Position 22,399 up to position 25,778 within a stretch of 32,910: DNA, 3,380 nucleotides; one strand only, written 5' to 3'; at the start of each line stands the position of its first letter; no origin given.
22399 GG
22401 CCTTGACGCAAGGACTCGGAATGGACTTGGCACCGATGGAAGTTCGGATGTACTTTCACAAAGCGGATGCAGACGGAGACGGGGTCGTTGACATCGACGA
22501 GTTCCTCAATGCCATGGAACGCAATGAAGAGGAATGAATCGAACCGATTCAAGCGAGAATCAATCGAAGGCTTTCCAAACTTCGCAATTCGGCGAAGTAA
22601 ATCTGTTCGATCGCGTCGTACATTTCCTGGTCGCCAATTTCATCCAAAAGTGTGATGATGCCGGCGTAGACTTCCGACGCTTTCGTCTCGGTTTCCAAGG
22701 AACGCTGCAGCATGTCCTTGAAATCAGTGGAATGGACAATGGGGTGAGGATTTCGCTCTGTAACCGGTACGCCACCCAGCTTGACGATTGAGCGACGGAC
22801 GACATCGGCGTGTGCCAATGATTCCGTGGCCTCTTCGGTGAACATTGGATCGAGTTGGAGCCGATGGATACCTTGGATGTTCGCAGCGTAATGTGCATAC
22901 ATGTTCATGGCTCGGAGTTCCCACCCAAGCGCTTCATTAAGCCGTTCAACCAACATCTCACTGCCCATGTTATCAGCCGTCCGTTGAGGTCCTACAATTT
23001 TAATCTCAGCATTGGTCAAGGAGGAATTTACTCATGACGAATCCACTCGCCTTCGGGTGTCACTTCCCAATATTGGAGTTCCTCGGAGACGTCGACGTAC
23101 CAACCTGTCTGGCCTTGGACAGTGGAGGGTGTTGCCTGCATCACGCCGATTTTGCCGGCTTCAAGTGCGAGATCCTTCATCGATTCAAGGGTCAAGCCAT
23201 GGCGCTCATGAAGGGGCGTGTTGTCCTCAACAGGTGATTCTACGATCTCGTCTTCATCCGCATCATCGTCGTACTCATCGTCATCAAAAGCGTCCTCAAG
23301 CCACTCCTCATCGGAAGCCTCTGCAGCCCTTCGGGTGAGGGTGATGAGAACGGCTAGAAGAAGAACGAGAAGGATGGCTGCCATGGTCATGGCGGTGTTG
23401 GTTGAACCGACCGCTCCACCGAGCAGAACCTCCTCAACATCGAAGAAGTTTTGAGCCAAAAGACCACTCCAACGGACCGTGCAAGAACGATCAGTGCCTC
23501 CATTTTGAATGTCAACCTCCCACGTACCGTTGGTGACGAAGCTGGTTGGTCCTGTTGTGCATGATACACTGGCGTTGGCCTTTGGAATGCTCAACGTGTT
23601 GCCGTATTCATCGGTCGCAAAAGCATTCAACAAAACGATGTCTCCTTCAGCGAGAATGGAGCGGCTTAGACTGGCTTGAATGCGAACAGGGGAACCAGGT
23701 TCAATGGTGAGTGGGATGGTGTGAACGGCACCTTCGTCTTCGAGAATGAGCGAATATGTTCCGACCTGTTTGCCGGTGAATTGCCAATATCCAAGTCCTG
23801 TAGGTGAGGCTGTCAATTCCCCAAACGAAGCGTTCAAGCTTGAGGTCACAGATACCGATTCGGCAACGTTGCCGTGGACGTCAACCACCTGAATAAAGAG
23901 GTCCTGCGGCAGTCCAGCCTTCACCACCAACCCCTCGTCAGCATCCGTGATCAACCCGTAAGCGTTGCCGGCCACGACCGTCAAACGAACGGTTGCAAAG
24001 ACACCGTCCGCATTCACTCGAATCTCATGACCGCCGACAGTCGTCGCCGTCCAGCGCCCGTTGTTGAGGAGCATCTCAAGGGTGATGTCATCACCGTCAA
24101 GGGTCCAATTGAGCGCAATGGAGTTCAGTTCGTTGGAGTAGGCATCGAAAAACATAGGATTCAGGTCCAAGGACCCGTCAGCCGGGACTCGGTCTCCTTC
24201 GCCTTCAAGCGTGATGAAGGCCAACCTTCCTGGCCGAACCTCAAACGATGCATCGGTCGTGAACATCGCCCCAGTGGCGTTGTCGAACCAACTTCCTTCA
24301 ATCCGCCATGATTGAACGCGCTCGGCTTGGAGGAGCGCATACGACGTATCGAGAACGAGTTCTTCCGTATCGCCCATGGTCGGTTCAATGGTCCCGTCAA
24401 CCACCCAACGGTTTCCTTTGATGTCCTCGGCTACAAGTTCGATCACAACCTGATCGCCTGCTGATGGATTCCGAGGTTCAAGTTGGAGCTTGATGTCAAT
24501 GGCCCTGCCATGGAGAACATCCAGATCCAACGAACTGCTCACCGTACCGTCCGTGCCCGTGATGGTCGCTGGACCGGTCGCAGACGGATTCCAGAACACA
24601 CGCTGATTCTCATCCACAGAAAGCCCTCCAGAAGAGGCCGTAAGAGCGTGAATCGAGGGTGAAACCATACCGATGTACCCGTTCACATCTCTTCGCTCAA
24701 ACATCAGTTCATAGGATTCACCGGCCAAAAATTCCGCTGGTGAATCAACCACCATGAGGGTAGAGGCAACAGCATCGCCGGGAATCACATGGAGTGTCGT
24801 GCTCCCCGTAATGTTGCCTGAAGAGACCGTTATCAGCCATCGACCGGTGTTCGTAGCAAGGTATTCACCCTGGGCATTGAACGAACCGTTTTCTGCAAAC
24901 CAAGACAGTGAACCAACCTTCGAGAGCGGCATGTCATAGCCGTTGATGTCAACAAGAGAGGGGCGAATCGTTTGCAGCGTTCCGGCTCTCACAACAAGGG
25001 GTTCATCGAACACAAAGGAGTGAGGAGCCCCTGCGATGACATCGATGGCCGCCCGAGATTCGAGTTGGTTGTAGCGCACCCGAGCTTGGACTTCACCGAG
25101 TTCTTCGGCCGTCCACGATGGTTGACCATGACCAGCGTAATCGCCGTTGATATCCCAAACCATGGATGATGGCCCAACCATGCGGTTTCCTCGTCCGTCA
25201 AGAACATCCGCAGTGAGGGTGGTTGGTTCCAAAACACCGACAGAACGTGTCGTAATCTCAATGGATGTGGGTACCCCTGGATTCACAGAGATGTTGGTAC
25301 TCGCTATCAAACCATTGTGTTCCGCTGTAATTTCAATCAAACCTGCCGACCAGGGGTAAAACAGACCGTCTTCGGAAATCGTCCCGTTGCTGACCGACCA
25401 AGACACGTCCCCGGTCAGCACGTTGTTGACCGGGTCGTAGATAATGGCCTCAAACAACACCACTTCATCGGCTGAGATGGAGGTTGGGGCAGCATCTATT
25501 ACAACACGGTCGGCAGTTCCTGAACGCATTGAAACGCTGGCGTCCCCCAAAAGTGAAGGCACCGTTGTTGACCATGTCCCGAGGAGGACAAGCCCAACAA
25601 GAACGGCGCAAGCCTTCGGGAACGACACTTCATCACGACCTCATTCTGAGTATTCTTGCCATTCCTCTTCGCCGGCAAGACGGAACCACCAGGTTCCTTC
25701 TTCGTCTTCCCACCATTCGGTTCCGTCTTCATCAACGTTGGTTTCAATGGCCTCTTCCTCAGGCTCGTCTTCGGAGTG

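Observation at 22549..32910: Operon of surface giants and a common TM + acidic tract + mini-domain anchor design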

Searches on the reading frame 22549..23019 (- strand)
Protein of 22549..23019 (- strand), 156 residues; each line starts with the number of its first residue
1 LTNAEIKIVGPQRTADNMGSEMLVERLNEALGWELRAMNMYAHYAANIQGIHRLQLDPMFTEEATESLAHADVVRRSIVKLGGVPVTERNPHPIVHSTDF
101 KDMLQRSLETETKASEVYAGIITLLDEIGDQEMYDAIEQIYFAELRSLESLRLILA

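Call 7: search_protein_families(library=pfam, proteins=[window:22549-23019:-], max_evalue=0.01)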
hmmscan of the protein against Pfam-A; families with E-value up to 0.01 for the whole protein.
window:22549-23019:- (156 aa): 2 families
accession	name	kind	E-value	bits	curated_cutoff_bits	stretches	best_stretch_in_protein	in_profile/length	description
PF00210.30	Ferritin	-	5.8e-18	65.6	24.5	1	25-149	2-130/142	Ferritin-like domain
PF02915.23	Rubrerythrin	-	0.00032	21.5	22.8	1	26-139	2-121/137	Rubrerythrin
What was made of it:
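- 22549..22967 (-): Ferritin-like gene (139 aa from ATG 22965). It is a passenger, probably with its own promoter (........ about 30-37 nt upstream). PF00210 5.8e-18 (call 7).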

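Call 58: search_protein_families(library=ncbifam, proteins=[window:22549-23019:-], max_evalue=1)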
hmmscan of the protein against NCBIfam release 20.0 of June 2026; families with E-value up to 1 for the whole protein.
window:22549-23019:- (156 aa): 7 families
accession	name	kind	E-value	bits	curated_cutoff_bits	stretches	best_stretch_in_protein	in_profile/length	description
TIGR00754.1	bfr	equivalog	0.00012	22.1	125.55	1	19-141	3-124/157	bacterioferritin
NF041388.1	DNAstvprot_Halo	equivalog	0.00014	21.8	170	1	19-131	20-140/171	DNA starvation/stationary phase protection protein DpsA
NF045767.1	RuberyRbr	equivalog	0.0013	18.8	200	1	25-144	11-131/194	rubrerythrin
NF040955.1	Arch_DPS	equivalog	0.0074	15.9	250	1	20-144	15-148/177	DNA protection during starvation protein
NF006975.0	PRK09448.1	equivalog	0.0077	16.3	114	1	22-86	28-92/168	DNA starvation/stationary phase protection protein Dps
NF009990.0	PRK13456.1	equivalog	0.015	14.8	158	1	19-142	19-151/188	DNA protection protein DPS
NF041257.1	GntH_guanitoxin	equivalog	0.11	11.3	333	1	5-41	100-136/374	guanitoxin biosynthesis MBL fold metallo-hydrolase GntH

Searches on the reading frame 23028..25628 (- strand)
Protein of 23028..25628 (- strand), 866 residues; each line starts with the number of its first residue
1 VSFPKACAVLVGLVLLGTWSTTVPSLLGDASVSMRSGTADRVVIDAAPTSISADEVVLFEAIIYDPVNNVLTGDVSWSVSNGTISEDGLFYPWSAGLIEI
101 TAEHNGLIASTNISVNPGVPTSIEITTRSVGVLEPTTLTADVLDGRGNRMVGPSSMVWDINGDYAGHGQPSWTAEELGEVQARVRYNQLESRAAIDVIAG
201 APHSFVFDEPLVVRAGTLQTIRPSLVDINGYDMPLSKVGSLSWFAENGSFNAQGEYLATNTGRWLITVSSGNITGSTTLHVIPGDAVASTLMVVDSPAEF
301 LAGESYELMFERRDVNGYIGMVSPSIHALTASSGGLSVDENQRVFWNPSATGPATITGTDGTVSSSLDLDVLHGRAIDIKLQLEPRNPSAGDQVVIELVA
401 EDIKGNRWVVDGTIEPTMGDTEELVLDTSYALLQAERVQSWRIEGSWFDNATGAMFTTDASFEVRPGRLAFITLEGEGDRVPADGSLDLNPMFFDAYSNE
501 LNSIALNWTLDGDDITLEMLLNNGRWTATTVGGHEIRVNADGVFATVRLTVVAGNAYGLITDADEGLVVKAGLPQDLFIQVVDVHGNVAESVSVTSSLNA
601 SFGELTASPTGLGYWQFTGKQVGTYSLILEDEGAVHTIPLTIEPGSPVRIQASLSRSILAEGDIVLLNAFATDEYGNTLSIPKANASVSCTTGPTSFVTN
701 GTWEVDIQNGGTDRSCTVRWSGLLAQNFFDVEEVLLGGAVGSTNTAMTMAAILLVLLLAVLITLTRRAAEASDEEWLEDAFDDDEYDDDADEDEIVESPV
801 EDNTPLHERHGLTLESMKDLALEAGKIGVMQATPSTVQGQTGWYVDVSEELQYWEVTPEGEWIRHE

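Call 7: search_protein_families(library=pfam, proteins=[window:23028-25628:-], max_evalue=0.01)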
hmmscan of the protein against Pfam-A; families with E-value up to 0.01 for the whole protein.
window:23028-25628:- (866 aa): 1 family
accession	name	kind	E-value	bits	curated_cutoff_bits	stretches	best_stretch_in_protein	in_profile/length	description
PF13620.12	CarboxypepD_reg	-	0.0069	17.2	32.3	0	580-654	5-81/82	Carboxypeptidase regulatory-like domain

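Call 12: find_homologous_proteins(query=window:23028-25628:-, max_evalue=0.00001)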
Query window:23028-25628:- (866 aa): 103 proteins with E <= 0.00001 among 8000 candidates.
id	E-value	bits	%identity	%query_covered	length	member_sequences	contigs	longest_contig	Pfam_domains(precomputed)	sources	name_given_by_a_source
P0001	0.0e+0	1927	100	100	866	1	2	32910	-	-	-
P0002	0.0e+0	1925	100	100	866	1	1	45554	-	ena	-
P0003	0.0e+0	1922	100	100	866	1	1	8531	-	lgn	-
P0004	0.0e+0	1918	100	100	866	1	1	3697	-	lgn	-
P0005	0.0e+0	1918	100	100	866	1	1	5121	-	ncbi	-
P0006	0.0e+0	1916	100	100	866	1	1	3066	-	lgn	-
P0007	0.0e+0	1738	89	100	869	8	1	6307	-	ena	-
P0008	0.0e+0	1684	86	100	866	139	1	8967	-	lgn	-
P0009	0.0e+0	1675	85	100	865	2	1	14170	-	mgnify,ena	mgnify:FL=1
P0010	0.0e+0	1674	85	100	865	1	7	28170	-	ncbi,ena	-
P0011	0.0e+0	1673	85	100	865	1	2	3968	-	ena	-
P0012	0.0e+0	1668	85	100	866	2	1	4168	-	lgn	-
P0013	0.0e+0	1653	84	100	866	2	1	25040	-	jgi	-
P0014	0.0e+0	1644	83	100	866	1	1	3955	-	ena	-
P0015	0.0e+0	1642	83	100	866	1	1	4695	-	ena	-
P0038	0.0e+0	1494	75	100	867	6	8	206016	-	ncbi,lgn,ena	-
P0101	6.1e-239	814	45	99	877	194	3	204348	-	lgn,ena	-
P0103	8.7e-56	208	26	96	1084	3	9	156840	-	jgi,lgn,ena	-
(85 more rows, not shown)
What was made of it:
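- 23028..25628 (-): 866-aa Ig-like partner protein. It is a paralogue of the giant's stalk. 103 orthologues in Poseidoniales (call 12).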

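Call 16: find_encoding_contigs(protein=P0002, flank=10000, max_places=3)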
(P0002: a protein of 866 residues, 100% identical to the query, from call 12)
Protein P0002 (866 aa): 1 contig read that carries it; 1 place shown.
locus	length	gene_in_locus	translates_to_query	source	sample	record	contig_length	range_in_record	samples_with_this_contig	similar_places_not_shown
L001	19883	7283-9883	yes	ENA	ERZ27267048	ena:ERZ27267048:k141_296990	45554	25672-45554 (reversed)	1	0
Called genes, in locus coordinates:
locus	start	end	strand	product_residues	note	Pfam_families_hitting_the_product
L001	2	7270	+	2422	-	?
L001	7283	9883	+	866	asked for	-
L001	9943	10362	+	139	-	PF00210:Ferritin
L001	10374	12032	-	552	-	PF03845:Spore_permease (weak), PF13520:AA_permease_2, PF00324:AA_permease, PF13499:EF-hand_7, PF13405:EF-hand_6 (faint), PF00036:EF-hand_1 (weak)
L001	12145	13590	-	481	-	PF02900:LigB (weak), PF01042:Ribonuc_L-PSP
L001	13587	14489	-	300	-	PF02900:LigB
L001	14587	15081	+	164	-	-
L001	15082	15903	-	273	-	PF02548:Pantoate_transf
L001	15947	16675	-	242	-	PF02190:LON_substr_bdg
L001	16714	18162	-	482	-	PF00171:Aldedh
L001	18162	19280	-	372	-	PF06089:Asparaginase_II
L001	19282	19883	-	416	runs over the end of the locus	-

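Call 17: find_encoding_contigs(protein=P0038, flank=10000, max_places=1)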
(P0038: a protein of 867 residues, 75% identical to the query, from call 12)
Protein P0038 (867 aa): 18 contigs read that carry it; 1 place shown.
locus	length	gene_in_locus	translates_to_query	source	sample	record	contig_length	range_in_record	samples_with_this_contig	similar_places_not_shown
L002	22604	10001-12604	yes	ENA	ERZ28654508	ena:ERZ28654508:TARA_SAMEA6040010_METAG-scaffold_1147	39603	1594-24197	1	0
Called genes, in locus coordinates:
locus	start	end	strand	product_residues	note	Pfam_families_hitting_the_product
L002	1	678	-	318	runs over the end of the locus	PF03215:Rad17 (weak), PF05496:RuvB_N (faint), PF01078:Mg_chelatase (faint), PF00004:AAA, PF13173:AAA_14 (weak), PF16193:AAA_assoc_2 (faint), PF13177:DNA_pol3_delta2, PF08542:Rep_fac_C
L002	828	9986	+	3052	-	PF06848:Disaggr_repeat (faint), PF24517:CBM96 (weak), PF00688:TGFb_propeptide (faint), PF24517:CBM96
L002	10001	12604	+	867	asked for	-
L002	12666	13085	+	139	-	PF00210:Ferritin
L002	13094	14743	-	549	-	PF00324:AA_permease, PF13520:AA_permease_2, PF00036:EF-hand_1 (faint), PF13405:EF-hand_6 (faint), PF13499:EF-hand_7, PF13833:EF-hand_8 (faint)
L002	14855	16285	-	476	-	PF02900:LigB, PF01042:Ribonuc_L-PSP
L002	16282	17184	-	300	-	PF02900:LigB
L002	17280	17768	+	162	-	-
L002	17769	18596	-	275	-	PF02548:Pantoate_transf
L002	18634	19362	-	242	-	PF02190:LON_substr_bdg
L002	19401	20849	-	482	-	PF00171:Aldedh, PF05893:LuxC (weak)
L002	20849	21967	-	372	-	PF06089:Asparaginase_II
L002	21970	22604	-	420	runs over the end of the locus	-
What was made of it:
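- Ferritin is also adjacent in L001 and L002 (calls 16, 17).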

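Call 18: find_encoding_contigs(protein=P0101, flank=10000, max_places=1)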
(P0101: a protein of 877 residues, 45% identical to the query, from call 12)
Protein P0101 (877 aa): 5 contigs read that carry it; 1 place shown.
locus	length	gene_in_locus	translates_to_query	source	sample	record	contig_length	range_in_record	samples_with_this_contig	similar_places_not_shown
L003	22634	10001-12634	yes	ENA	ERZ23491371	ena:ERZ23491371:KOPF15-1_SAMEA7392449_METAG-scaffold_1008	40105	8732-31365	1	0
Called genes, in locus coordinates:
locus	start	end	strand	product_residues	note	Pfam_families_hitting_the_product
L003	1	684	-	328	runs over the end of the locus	PF05496:RuvB_N (weak), PF25199:nSTAND_NTPase5 (weak), PF00004:AAA, PF13173:AAA_14 (weak), PF13177:DNA_pol3_delta2, PF08542:Rep_fac_C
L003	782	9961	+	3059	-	PF06848:Disaggr_repeat (faint), PF24517:CBM96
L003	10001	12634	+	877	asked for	-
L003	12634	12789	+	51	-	-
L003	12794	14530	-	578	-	PF00324:AA_permease, PF13520:AA_permease_2, PF00036:EF-hand_1 (faint), PF13405:EF-hand_6 (faint), PF13499:EF-hand_7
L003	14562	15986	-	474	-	PF02900:LigB, PF01042:Ribonuc_L-PSP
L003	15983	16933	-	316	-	PF02900:LigB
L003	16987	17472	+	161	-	-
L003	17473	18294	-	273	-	PF02548:Pantoate_transf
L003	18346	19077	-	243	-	PF02190:LON_substr_bdg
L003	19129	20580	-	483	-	PF00171:Aldedh, PF05893:LuxC (weak)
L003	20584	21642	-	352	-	PF06089:Asparaginase_II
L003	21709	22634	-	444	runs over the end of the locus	-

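Call 19: find_encoding_contigs(protein=P0103, flank=10000, max_places=1)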
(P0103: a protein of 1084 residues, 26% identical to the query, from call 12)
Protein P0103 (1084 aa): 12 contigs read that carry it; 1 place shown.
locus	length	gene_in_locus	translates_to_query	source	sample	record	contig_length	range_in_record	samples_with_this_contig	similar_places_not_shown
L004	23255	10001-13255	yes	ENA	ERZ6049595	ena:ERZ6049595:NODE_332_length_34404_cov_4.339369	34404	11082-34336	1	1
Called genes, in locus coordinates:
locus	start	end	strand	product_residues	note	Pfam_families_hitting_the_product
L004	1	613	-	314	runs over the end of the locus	PF01078:Mg_chelatase (faint), PF05496:RuvB_N (weak), PF00004:AAA, PF13173:AAA_14 (weak), PF13177:DNA_pol3_delta2, PF21960:RCF1-5-like_lid (weak), PF08542:Rep_fac_C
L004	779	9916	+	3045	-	PF06848:Disaggr_repeat (faint), PF24517:CBM96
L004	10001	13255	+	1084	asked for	-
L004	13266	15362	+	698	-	-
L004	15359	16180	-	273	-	PF02548:Pantoate_transf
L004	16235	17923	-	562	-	PF00324:AA_permease, PF13520:AA_permease_2, PF00036:EF-hand_1 (faint), PF13405:EF-hand_6 (faint), PF13499:EF-hand_7 (weak)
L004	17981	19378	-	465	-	PF02900:LigB, PF01042:Ribonuc_L-PSP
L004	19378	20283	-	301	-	PF02900:LigB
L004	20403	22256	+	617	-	PF14378:PAP2_3 (faint), PF01569:PAP2 (weak)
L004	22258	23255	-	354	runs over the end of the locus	?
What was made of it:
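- Checked: The full-length giant is about 3,050 aa (calls 17-19).
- RFC|giant|partner synteny holds in L001-L004 down to 26% identity (calls 16-19). An EF-hand-bearing permease is a conserved neighbour (calls 16-19).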

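Call 58: search_protein_families(library=ncbifam, proteins=[window:23028-25628:-], max_evalue=1)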
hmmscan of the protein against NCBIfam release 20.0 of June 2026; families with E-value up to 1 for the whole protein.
window:23028-25628:- (866 aa): 1 family
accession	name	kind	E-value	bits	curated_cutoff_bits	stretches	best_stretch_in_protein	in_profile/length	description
TIGR00066.1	g_glut_trans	equivalog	0.2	10.1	357.85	1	578-609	347-375/518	gamma-glutamyltransferase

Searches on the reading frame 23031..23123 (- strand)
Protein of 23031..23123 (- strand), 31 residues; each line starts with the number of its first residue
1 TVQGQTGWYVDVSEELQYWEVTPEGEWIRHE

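Call 10: search_protein_families(library=pfam, proteins=[window:23031-23123:-], max_evalue=10)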
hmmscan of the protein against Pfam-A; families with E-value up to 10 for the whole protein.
seq(31 aa): 0 families
